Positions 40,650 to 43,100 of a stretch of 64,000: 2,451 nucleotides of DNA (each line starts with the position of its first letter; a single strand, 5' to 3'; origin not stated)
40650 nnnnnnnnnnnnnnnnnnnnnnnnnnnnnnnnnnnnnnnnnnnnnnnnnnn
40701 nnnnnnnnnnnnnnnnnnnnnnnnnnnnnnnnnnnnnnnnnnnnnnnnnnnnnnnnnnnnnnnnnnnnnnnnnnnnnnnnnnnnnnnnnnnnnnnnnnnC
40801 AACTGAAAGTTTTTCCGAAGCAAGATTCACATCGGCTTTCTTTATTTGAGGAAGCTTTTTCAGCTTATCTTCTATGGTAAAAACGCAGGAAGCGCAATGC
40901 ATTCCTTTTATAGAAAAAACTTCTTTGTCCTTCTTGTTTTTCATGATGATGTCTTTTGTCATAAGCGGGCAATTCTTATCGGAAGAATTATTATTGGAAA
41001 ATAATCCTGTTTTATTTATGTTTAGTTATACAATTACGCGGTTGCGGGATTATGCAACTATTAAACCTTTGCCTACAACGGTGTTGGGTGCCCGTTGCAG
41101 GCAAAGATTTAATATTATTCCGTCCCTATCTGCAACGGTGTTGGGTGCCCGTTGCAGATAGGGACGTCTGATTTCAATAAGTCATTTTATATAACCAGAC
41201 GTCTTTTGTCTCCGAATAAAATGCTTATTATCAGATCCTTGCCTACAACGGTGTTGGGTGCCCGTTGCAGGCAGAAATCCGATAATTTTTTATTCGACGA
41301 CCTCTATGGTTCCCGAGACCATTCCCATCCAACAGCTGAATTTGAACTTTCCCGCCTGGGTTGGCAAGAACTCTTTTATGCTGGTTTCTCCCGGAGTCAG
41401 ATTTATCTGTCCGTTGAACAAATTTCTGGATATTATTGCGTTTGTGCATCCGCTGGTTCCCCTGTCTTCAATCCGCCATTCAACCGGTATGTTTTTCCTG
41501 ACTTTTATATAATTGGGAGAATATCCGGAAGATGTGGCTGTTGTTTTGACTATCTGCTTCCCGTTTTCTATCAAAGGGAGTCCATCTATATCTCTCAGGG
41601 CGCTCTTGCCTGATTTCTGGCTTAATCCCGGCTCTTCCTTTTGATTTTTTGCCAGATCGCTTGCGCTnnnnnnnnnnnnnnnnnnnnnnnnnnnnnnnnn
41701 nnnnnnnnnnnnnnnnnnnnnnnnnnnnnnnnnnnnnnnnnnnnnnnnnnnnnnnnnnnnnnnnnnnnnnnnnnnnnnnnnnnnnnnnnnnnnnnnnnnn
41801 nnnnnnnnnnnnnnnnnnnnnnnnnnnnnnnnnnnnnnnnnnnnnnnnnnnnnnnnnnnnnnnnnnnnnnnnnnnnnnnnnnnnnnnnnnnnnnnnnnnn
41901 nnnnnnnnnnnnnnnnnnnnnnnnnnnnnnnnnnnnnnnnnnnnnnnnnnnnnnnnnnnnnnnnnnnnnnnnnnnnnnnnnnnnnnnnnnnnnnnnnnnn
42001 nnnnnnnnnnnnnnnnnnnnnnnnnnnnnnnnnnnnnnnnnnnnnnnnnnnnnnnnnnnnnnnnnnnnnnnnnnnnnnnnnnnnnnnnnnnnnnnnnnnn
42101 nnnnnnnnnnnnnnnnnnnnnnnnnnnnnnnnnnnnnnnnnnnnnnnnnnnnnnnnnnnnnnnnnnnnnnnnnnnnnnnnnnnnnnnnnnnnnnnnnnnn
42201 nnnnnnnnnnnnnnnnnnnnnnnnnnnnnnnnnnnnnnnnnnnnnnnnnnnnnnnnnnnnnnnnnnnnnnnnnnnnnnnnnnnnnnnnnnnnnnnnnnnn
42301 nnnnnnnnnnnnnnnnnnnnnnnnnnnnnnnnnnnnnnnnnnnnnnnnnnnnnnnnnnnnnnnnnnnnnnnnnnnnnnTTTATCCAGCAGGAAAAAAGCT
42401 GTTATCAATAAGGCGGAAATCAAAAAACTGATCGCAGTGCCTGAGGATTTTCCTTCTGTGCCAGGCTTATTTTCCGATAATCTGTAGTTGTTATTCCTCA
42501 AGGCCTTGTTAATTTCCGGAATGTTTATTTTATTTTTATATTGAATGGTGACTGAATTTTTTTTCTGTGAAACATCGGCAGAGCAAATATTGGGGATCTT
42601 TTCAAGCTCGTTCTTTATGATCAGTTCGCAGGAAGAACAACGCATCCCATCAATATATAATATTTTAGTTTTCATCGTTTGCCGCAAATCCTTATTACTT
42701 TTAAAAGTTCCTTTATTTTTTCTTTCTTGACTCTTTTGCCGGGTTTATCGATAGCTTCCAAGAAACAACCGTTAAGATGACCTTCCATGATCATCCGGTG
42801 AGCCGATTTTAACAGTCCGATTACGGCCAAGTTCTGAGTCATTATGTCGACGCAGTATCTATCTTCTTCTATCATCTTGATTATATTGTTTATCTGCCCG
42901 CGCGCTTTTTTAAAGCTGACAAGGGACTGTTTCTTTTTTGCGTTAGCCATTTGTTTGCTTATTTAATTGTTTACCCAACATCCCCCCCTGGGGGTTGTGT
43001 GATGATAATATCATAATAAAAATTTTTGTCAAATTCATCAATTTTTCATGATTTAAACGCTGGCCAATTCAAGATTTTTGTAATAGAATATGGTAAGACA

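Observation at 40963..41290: Three tandem covarying hairpins between a copper-handling gene and copA, with RNA-type strand asymmetry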

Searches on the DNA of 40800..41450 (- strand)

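Call 12: search_rna_families(source=window, start=40800, end=41450, threshold=evalue, max_evalue=10)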
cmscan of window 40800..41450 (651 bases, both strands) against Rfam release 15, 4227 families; matches with E-value up to 10: 10.
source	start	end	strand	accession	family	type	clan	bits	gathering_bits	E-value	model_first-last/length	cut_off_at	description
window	41212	41297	-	RF04206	MIR9555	Gene; miRNA;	-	31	119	0.0015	1-137/137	no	MIR9555 microRNA precursor family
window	41061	41114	+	RF03367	mir-975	Gene; miRNA;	-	28.3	90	0.003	1-91/91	no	mir-975 microRNA precursor family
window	41052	41181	+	RF00092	SNORA63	Gene; snRNA; snoRNA; HACA-box;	-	27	90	0.03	1-130/130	no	Small nucleolar RNA SNORA63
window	41064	41109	+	RF03955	MIR2934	Gene; miRNA;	-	23.5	100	0.071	1-113/113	no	MIR2934 microRNA precursor family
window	41121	41166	+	RF03955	MIR2934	Gene; miRNA;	-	22.6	100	0.12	1-113/113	no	MIR2934 microRNA precursor family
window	41231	41284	+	RF03367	mir-975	Gene; miRNA;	-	17.7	90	2.1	1-91/91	no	mir-975 microRNA precursor family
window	40882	40941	+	RF00994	mir-1255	Gene; miRNA;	-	17.1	63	1.5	1-67/67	no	mir-1255 microRNA precursor family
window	40926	40971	-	RF01189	sn1502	Gene; snRNA; snoRNA; CD-box;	-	15.1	60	4.9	1-87/87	no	Small nucleolar RNA sn1502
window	41346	41396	-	RF00382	DnaX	Cis-reg; frameshift_element;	-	13.3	35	3.2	1-65/65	no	DnaX ribosomal frameshifting element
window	40842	40932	+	RF01906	HOTAIR_3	Gene; lncRNA;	-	11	80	9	1-98/98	no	HOTAIR conserved region 3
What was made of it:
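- On Any Rfam 15 family: Call 12 found only generic hairpin hits to miRNA/snoRNA models at 11-31 bits, against thresholds of 35-119.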

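Call 47: build_rna_model(alignment_id=A2, structure=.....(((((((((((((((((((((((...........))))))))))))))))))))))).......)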
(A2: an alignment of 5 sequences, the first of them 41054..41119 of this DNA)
Model R1 built from alignment A2 (5 sequences, 69 columns); structure: as given.
model positions 66; base pairs 23; branch points 0; effective number of sequences 2.9; information 0.85 bits per position. Calibrated on 0.2 Mb of random sequence (short: E-values are rough).
structure used (alignment columns):
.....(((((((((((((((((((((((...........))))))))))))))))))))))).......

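Call 48: search_with_rna_model(model_id=R1, source=window, filters=off, max_evalue=10)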
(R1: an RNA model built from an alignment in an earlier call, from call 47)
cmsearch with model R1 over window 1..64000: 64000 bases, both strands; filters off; matches with E-value up to 10: 25.
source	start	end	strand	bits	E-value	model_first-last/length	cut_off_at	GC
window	41054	41119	-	86.7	8.1e-24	1-66/66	no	0.41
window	41224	41289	-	81.3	3.8e-22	1-66/66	no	0.45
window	41120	41167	-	58.9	3.7e-15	10-57/66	no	0.6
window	41054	41119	+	44.9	8.4e-11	1-66/66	no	0.41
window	41224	41289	+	34.9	1.1e-07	1-66/66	no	0.45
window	41121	41166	+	31.4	1.3e-06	11-56/66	no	0.61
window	15734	15798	-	19.2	0.0087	1-66/66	no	0.28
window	61020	61065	+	16.9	0.044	1-66/66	no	0.33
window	15741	15791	+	16.5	0.06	1-66/66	no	0.29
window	126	168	-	15.5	0.12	1-66/66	no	0.35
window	42360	42431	+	15.4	0.13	1-66/66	no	0.35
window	61020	61065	-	15.2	0.16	1-66/66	no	0.33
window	13322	13373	+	13.5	0.52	1-66/66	no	0.56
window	769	829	+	12.7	0.93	1-66/66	no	0.25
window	36885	36921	+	12.1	1.4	1-66/66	no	0.24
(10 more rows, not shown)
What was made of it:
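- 41059..41114 (-): Hairpin 1, the copy nearest copA. Sense strand: 23 pairs (21 Watson-Crick, 2 G.U) with the 10-nt loop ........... CM score 86.7 bits on the minus strand against 44.9 on the plus strand (call 48).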

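Call 49: search_with_rna_model(model_id=R1, sources=[L005, L006, L007, L008, L009, L010, L011, L012, L013, L014, L015, L016, L017, L018, L019, L020, L021, L022, L023, L024, L025, L026, L027, L028, L029, L030, L031, L032, L033, L034, L035, L036, L037, L038, L039, L040, L041, L042, L043, L044, L045, L046, L047, L048, L049, L050, L051, L052, L053, L054, L055, L056, L057, L058, L059, L060, L061, L062, L063, L064, L065, L066, L067, L068, L069, L070, L071, L072, L073, L074, L075, L076, L077, L078, L079, L080, L081, L082, L083, L084, L085, L100, L101, L102, L103, L104], max_evalue=10)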
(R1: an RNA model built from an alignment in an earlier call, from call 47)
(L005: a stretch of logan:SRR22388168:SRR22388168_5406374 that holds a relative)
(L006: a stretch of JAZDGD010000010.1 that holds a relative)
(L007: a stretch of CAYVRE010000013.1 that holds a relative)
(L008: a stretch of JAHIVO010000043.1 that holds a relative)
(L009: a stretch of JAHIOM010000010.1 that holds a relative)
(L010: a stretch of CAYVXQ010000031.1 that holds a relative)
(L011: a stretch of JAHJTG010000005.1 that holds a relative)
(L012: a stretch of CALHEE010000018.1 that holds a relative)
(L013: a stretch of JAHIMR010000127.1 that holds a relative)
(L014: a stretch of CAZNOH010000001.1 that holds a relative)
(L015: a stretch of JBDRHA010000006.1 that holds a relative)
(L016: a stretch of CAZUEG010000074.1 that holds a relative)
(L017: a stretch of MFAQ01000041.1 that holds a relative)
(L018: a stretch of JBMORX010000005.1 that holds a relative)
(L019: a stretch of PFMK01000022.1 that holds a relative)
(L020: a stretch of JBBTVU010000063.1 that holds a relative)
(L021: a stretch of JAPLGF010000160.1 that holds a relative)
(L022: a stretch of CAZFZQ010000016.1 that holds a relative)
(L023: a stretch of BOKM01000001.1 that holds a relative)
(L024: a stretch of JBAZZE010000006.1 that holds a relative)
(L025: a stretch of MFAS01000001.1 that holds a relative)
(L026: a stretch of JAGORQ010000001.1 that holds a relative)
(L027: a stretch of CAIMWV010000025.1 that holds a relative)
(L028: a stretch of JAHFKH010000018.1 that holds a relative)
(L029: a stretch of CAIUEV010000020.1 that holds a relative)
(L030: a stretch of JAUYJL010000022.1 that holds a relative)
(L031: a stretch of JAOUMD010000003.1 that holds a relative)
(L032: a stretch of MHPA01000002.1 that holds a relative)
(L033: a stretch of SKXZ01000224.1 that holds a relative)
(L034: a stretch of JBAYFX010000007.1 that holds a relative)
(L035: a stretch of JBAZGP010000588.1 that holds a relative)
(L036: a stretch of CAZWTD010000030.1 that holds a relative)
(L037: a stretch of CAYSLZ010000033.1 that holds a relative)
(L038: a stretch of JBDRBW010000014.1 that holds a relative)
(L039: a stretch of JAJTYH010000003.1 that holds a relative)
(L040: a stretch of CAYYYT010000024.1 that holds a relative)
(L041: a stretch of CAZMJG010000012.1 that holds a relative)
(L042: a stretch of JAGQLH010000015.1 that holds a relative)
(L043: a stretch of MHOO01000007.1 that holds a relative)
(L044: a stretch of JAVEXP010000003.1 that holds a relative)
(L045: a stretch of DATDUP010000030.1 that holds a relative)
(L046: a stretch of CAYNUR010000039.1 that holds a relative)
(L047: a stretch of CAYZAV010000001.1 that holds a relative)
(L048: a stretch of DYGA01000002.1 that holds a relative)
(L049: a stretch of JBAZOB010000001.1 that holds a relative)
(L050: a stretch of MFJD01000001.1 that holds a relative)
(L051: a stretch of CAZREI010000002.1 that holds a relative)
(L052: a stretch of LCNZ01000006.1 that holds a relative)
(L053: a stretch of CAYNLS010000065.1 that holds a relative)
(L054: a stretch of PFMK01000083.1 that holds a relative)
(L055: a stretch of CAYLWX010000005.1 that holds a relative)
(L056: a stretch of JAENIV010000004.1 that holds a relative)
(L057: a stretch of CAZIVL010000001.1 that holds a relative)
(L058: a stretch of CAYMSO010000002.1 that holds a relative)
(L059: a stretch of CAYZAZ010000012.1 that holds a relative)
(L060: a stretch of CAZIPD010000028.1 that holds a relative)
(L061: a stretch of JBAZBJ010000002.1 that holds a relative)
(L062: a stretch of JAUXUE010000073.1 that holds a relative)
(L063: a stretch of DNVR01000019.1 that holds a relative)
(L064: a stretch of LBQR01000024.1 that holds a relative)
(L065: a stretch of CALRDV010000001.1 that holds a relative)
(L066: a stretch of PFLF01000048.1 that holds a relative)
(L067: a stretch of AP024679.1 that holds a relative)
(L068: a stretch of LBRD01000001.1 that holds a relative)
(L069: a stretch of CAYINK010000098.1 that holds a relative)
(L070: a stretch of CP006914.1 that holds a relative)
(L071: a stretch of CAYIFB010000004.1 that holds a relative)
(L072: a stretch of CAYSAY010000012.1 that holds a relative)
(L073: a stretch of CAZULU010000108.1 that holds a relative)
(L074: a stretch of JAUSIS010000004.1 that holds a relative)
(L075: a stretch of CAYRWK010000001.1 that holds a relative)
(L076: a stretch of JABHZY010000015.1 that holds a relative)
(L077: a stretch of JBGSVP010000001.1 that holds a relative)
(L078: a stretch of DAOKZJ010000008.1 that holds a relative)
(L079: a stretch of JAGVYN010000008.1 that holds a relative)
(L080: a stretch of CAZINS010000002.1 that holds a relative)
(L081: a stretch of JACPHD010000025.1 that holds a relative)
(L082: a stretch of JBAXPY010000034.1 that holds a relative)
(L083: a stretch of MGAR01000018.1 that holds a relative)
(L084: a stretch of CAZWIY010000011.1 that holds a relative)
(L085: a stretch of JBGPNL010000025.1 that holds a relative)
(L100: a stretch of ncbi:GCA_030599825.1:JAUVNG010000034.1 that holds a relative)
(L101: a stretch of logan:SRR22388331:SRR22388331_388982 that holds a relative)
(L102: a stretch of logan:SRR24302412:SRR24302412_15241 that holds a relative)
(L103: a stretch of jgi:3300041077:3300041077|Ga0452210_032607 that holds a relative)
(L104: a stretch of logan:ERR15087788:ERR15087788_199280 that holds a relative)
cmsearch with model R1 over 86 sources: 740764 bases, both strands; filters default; matches with E-value up to 10: 4.
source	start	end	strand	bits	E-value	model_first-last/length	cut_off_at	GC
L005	8612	8678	+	75.2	3.6e-19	1-66/66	no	0.46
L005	8612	8678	-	35.1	1.1e-06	1-66/66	no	0.46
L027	3585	3627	+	16.1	0.91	1-66/66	no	0.3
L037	2319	2363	-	13.8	4.7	1-66/66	no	0.36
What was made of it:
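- CM scores are 59-87 bits on the sense strand and 31-45 on the antisense strand (calls 48, 49).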

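Call 61: search_with_rna_model(model_id=R1, sources=[L105, L107, L108, L106], filters=off, max_evalue=1)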
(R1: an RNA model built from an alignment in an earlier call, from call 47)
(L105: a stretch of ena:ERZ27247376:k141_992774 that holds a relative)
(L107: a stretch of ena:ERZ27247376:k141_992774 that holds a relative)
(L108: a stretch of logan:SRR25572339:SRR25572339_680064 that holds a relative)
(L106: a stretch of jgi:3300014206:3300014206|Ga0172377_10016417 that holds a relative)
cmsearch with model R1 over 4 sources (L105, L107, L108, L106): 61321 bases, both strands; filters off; matches with E-value up to 1: 10.
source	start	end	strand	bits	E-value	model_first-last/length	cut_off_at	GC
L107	10878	10923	-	16.9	0.043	1-66/66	no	0.33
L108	8300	8345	-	16.9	0.043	1-66/66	no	0.33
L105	8649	8691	-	15.5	0.11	1-66/66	no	0.35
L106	1063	1105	-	15.5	0.11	1-66/66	no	0.35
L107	10878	10923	+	15.2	0.15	1-66/66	no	0.33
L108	8300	8345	+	15.2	0.15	1-66/66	no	0.33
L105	21845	21896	+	13.5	0.49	1-66/66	no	0.56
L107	329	361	-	13.3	0.59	1-66/66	no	0.12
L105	9292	9352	+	12.7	0.89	1-66/66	no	0.25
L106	1706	1766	+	12.7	0.89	1-66/66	no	0.25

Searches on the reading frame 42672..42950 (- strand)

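Call 7: search_protein_families(library=pfam, proteins=[window:42672-42950:-])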
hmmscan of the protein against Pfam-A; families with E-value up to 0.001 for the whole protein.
window:42672-42950:- (92 aa): 1 family
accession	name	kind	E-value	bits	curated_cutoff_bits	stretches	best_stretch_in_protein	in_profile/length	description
PF02583.22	Trns_repr_metal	-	2.3e-22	79.6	22.8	1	6-87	2-77/78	Metal-sensitive transcriptional repressor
